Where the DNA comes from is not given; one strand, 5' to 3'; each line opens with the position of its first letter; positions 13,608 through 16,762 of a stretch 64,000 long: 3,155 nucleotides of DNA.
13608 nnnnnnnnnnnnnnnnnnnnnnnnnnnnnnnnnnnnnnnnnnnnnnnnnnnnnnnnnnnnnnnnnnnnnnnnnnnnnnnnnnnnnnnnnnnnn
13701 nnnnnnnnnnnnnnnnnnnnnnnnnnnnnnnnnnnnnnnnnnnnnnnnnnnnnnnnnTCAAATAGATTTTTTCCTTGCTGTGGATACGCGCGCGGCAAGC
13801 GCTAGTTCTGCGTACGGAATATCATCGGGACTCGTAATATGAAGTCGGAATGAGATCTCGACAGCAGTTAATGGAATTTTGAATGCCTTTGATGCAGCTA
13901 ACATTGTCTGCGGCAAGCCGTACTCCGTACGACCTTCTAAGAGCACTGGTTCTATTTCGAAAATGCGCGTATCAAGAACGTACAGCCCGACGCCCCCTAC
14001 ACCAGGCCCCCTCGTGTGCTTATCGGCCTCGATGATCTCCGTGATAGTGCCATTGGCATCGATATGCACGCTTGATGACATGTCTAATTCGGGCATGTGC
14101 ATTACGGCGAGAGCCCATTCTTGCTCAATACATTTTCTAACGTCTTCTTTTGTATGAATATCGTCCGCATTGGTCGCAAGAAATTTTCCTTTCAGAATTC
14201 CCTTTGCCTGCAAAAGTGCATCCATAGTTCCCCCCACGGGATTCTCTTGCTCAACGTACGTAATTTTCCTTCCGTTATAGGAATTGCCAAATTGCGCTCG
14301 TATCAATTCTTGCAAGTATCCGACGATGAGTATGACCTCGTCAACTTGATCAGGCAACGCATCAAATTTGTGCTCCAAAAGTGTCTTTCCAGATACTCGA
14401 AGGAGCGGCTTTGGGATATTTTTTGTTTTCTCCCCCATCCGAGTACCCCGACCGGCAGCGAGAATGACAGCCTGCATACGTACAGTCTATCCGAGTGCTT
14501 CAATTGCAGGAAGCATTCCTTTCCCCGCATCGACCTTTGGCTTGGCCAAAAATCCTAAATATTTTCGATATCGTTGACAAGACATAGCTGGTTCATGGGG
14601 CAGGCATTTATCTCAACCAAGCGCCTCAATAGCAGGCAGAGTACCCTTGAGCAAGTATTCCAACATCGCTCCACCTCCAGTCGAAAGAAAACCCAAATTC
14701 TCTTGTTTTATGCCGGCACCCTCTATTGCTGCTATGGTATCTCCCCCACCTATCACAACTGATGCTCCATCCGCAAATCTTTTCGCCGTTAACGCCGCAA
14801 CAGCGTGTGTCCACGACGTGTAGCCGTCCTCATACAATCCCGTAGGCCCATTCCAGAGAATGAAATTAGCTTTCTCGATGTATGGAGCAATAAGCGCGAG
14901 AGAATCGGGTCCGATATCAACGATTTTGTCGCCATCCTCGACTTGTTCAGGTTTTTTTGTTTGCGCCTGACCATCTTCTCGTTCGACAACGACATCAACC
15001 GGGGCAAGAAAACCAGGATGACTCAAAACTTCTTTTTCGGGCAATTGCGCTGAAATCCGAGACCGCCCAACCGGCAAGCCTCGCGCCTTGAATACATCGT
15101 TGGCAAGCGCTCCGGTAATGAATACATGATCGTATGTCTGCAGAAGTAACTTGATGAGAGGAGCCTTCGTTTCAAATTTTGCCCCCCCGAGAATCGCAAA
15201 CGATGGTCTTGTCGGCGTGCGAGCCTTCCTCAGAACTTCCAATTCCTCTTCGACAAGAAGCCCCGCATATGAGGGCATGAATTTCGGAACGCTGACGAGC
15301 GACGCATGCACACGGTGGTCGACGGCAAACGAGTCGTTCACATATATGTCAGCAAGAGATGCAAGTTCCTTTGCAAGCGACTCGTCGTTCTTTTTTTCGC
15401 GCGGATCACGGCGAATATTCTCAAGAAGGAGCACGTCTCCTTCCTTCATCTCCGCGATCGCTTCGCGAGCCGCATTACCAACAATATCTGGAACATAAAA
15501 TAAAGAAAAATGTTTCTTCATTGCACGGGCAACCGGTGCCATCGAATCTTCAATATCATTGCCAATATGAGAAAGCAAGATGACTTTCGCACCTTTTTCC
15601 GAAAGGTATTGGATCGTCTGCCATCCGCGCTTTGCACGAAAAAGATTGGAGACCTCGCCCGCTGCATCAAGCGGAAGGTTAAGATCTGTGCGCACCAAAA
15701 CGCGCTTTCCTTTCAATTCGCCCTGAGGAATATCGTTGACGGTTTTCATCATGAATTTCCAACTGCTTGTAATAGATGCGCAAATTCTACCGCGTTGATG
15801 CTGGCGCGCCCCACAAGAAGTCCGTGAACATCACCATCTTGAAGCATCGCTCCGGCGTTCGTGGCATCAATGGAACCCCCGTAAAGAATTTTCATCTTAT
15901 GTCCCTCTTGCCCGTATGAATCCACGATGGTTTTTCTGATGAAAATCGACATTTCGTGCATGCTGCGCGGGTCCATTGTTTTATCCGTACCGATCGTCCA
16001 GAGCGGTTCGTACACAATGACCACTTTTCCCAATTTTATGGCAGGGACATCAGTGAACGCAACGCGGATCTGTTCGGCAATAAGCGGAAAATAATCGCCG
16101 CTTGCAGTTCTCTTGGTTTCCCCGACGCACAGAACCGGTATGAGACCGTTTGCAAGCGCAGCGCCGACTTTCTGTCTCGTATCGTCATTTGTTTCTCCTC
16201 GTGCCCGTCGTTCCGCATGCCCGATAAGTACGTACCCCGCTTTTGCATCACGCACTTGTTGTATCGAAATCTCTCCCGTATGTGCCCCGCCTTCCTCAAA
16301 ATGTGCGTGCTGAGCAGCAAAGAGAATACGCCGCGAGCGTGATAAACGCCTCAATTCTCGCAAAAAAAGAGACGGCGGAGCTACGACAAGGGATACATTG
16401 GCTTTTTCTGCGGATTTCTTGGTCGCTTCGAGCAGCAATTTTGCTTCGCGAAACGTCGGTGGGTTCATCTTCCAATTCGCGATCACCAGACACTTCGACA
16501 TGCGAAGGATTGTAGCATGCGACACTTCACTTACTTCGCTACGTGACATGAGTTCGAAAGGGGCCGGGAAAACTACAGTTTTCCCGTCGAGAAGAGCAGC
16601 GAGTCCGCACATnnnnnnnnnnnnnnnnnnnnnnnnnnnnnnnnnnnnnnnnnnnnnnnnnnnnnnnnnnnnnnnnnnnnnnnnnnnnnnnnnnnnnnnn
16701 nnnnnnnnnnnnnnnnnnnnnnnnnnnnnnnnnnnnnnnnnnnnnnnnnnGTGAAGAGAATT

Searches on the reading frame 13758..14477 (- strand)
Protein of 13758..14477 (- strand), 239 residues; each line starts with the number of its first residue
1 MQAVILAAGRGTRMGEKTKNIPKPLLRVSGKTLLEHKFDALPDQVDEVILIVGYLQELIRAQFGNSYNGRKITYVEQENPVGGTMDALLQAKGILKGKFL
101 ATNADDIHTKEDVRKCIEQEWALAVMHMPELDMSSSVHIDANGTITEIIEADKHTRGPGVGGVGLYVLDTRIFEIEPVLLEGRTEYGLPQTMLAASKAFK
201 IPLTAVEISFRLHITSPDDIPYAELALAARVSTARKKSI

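Call 12: search_protein_families(library=pfam, proteins=[window:13758-14477:-], max_evalue=0.01)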
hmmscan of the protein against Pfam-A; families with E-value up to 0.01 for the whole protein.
window:13758-14477:- (239 aa): 3 families
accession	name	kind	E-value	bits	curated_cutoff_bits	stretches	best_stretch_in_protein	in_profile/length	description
PF12804.13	NTP_transf_3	-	1.3e-14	55.1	27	1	3-115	1-106/160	MobA-like NTP transferase domain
PF00483.29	NTP_transferase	-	1.6e-13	51.2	21.2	1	3-176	2-188/245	Nucleotidyl transferase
PF01128.25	IspD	-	3.3e-07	30.7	27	1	1-53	1-52/221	2-C-methyl-D-erythritol 4-phosphate cytidylyltransferase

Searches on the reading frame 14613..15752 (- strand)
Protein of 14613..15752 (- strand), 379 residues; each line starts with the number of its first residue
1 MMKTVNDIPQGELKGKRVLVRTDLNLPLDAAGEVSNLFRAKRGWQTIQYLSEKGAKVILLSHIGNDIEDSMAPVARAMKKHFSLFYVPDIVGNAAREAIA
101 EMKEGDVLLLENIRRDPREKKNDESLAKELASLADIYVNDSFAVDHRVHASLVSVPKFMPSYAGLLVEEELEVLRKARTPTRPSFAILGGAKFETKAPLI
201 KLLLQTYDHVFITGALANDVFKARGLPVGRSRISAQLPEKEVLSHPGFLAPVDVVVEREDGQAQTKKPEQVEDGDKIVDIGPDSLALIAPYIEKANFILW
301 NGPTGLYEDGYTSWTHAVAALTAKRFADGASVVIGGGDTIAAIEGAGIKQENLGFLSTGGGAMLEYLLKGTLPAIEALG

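Call 12: search_protein_families(library=pfam, proteins=[window:14613-15752:-], max_evalue=0.01)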
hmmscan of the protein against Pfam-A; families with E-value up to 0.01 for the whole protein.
window:14613-15752:- (379 aa): 1 family
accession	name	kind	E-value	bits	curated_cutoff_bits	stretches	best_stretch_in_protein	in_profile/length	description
PF00162.24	PGK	-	6.5e-102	341.8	27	1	12-367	5-376/379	Phosphoglycerate kinase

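Call 20: find_related_loci(query=window:14613-15752:-, collection=genome_contigs, flank=10000)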
Query window:14613-15752:- (379 aa) in genome_contigs; peptide patterns used: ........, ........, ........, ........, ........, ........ (x = any residue, [..] = any of these).
188 stretches matched a pattern; 32 encode a relative of the query (tblastn E <= 1e-3); 32 distinct loci.
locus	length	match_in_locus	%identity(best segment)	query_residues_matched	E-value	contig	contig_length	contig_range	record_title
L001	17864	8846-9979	82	2-379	0e+0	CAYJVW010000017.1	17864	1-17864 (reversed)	MAG TPA_asm: uncultured Candidatus Saccharibacteria bacterium isolate ERP125453_co1_233 genome assembly, contig: NODE_31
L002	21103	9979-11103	67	1-378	3e-171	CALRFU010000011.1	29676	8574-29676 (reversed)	MAG: Candidatus Nomurabacteria bacterium isolate TH-08apr19-232 genome assembly, contig: TH-08apr19-C3961, whole genome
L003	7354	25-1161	44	1-378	1e-100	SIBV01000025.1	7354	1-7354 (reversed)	MAG: Candidatus Zambryskibacteria bacterium isolate Baikal-deep-G185 BACOMB-C47447, whole genome shotgun sequence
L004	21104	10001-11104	43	2-378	5e-90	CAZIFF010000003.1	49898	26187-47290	MAG TPA_asm: uncultured Candidatus Saccharibacteria bacterium isolate SRP286056_co1_522 genome assembly, contig: NODE_68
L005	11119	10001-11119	39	13-373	5e-80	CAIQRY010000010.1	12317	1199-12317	uncultured bacterium isolate AM-lipid-02-D9_bin-0787 genome assembly, contig: bin-0787:10/68, whole genome shotgun seque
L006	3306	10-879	45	85-378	4e-77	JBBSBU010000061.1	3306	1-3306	MAG: Candidatus Paceibacteria bacterium isolate La6_metabat2.185 La6_metabat2.185_K_997364_L_3306_cov_8.0000, whole geno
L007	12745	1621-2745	38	12-378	5e-75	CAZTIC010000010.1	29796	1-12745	MAG TPA_asm: uncultured Gammaproteobacteria bacterium isolate SRP191223_co1_14 genome assembly, contig: NODE_1189_length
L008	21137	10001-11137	36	2-378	3e-73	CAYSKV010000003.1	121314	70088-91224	MAG TPA_asm: uncultured Gammaproteobacteria bacterium isolate binchicken_co154_6 genome assembly, contig: NODE_96_length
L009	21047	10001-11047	37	2-378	1e-71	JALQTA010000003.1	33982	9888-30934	MAG: Candidatus Paceibacterota bacterium isolate BSH.5 NODE_3_length_33982_cov_8.383336, whole genome shotgun sequence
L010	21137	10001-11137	36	11-378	2e-67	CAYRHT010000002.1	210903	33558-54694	MAG TPA_asm: uncultured Gammaproteobacteria bacterium isolate binchicken_co28_75 genome assembly, contig: NODE_18_length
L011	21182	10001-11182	37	5-378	7e-67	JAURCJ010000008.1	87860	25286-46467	MAG: Alphaproteobacteria bacterium isolate SFB_27D_100_8 k141_357915_length_87860_cov_21.8073, whole genome shotgun sequ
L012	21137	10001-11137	38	12-378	5e-66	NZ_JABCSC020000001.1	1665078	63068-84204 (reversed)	Uliginosibacterium aquaticum strain IMCC34675 NODE_1_length_1665078_cov_124.939888, whole genome shotgun sequence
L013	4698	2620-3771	35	1-378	9e-66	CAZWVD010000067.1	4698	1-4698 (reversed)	MAG TPA_asm: uncultured Gammaproteobacteria bacterium isolate SRP170004_co1_469 genome assembly, contig: NODE_30209_leng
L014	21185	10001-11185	36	1-378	5e-63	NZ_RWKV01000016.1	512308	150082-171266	Aquabacter cavernae strain Sn-9-2 NODE_5, whole genome shotgun sequence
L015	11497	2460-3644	36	1-378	4e-63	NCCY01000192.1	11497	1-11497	MAG: Rhizobiales bacterium 12-68-15 04302015_12_scaffold_2334, whole genome shotgun sequence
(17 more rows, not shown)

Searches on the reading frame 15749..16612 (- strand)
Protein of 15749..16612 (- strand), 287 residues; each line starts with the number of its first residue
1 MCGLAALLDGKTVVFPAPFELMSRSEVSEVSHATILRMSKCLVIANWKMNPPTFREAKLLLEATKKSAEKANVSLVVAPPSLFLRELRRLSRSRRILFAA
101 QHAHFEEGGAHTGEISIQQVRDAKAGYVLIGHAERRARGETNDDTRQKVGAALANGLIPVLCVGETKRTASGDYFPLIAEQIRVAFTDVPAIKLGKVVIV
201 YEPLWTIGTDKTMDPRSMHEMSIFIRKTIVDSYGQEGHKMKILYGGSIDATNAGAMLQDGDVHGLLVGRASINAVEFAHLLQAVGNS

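Call 12: search_protein_families(library=pfam, proteins=[window:15749-16612:-], max_evalue=0.01)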
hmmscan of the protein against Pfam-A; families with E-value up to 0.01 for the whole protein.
window:15749-16612:- (287 aa): 1 family
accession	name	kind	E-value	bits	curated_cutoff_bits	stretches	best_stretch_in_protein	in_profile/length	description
PF00121.24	TIM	-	4.4e-68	229.9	20.1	1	42-283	2-244/245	Triosephosphate isomerase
